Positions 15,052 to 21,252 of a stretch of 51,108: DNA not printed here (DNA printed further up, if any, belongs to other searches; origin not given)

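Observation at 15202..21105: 1967-aa UvrA with four intact ABC modules, basic linker and tails, and complementary changes in the first zinc module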

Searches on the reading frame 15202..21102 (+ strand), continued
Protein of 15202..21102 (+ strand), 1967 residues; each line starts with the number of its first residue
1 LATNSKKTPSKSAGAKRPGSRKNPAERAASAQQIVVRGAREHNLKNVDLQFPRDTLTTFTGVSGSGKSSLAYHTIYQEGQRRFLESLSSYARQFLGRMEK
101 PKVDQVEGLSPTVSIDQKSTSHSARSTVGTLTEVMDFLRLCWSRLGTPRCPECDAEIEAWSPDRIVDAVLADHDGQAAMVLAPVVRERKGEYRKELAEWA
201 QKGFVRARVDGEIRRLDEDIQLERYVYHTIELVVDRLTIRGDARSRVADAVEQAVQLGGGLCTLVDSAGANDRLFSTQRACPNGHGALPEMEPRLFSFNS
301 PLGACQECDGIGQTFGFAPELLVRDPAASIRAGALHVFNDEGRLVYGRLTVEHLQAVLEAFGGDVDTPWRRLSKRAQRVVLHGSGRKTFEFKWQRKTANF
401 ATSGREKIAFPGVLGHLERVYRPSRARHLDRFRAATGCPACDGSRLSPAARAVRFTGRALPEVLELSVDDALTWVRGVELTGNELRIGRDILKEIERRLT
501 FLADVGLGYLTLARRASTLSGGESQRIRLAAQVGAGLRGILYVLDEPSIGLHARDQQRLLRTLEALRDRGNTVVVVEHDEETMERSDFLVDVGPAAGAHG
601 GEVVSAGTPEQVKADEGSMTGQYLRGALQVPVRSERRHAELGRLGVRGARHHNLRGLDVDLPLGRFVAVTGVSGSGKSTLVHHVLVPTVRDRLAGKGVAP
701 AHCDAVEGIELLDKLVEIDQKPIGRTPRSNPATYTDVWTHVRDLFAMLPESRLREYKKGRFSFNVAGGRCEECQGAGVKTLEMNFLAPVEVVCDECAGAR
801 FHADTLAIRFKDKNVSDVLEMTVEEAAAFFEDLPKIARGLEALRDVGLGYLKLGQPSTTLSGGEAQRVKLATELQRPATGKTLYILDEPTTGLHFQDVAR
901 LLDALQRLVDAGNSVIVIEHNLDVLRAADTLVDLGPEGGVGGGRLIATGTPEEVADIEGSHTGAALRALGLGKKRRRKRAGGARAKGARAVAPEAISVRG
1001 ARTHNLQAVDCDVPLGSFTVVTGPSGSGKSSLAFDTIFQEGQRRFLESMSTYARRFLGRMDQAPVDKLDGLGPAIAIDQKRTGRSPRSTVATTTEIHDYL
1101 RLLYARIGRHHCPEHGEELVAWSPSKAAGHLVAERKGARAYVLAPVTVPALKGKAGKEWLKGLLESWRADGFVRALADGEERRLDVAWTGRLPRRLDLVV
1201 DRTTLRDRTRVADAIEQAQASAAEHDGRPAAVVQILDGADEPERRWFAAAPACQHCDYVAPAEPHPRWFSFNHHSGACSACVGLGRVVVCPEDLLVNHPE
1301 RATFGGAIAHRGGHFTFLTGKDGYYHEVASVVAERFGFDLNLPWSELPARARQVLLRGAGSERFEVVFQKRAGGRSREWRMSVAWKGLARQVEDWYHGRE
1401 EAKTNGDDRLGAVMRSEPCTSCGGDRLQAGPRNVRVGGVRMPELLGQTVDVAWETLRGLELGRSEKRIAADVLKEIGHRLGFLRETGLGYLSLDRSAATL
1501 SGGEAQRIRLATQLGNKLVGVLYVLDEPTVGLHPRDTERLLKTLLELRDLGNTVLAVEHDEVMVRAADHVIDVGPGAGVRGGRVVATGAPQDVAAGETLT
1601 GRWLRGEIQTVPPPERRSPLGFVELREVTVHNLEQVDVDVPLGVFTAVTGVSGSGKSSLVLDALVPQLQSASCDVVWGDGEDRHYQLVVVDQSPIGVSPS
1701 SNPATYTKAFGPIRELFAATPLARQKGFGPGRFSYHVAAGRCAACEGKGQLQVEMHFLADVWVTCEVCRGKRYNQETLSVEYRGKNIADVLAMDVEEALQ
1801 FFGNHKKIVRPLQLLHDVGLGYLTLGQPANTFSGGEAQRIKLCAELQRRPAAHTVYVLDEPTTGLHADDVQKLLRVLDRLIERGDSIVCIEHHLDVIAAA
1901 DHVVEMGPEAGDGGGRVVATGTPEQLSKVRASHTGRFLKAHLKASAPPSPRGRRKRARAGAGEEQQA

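Call 54: find_related_loci(query=window:15202-21102:+, collection=genome_contigs, flank=6000)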
Query window:15202-21102:+ (1967 aa) in genome_contigs; peptide patterns used: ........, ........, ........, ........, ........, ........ (x = any residue, [..] = any of these).
74 stretches matched a pattern; 38 encode a relative of the query (tblastn E <= 1e-3); 37 distinct loci.
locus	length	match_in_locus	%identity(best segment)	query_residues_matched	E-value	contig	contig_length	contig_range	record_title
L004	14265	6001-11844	83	11-1954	0e+0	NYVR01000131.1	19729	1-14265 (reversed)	MAG: Planctomycetota bacterium isolate CPC3 MHASMcontig_645518, whole genome shotgun sequence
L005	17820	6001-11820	83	34-1955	0e+0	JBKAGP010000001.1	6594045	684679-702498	MAG: Planctomycetota bacterium isolate Ske_MAG13 Ske_MAG13_0001, whole genome shotgun sequence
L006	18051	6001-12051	76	2-1942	0e+0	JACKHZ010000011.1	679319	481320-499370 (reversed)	MAG: Planctomycetota bacterium isolate HK-STAS-PLAN-31 HK-STAS-PLAN-31_11, whole genome shotgun sequence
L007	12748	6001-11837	78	1-1944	0e+0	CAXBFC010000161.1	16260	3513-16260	MAG TPA_asm: uncultured bacterium isolate ERR2762127_binner23_Refined_22 genome assembly, contig: ERZ3421847.1638, whole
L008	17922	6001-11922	77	1-1946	0e+0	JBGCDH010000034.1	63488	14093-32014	MAG: Planctomycetota bacterium isolate SGMAG-78 contig34, whole genome shotgun sequence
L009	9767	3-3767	80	34-1942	0e+0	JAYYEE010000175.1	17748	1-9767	MAG: Planctomycetota bacterium isolate XS_MAG54 XS_MAG54_0175, whole genome shotgun sequence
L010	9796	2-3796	76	21-1944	0e+0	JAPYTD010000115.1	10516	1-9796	MAG: Planctomycetota bacterium isolate PW6.concoct.127_sub PW6_7716_length_10516_cov_8.411051, whole genome shotgun sequ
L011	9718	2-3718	78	27-1948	0e+0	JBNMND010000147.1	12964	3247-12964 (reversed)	MAG: Planctomycetota bacterium isolate 3300054698_22 Ga0535670_0009405, whole genome shotgun sequence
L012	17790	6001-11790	63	1-1942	0e+0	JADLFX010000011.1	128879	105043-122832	MAG: Planctomycetota bacterium isolate SJ402 c_000000126890, whole genome shotgun sequence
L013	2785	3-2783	91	34-1952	0e+0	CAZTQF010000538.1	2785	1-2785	MAG TPA_asm: uncultured candidatus Brocadiaceae bacterium isolate SRP134809_co1_104 genome assembly, contig: NODE_74808_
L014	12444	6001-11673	47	11-1951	0e+0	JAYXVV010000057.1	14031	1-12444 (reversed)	MAG: Myxococcota bacterium isolate XS_MAG130 XS_MAG130_0057, whole genome shotgun sequence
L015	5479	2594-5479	84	1-1951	0e+0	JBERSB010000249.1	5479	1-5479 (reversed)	MAG: Luminiphilus sp. isolate 3um_A1B0725_2.32 k127_863015, whole genome shotgun sequence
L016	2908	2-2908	74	17-1940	0e+0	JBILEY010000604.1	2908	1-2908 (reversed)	MAG: Planctomycetota bacterium isolate ME2016-07-29_3300044622_group7_bin193 Rohwer_bin1783_scaffold_70908_c1, whole gen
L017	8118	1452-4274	51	7-1954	0e+0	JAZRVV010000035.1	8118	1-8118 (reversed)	MAG: Acutalibacteraceae bacterium isolate T1900044953_TA20190006.MAGScoT_cleanbin_000012 SGB_3732_k141_84810, whole geno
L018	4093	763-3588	51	7-1954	0e+0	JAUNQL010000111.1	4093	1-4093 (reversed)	MAG: Clostridia bacterium isolate S38M_St_5 NODE_8108_length_4093_cov_5.214710, whole genome shotgun sequence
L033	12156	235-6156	76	2-1967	0e+0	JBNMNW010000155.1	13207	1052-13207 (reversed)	MAG: Planctomycetota bacterium isolate 3300053697_24 Ga0535652_0006149, whole genome shotgun sequence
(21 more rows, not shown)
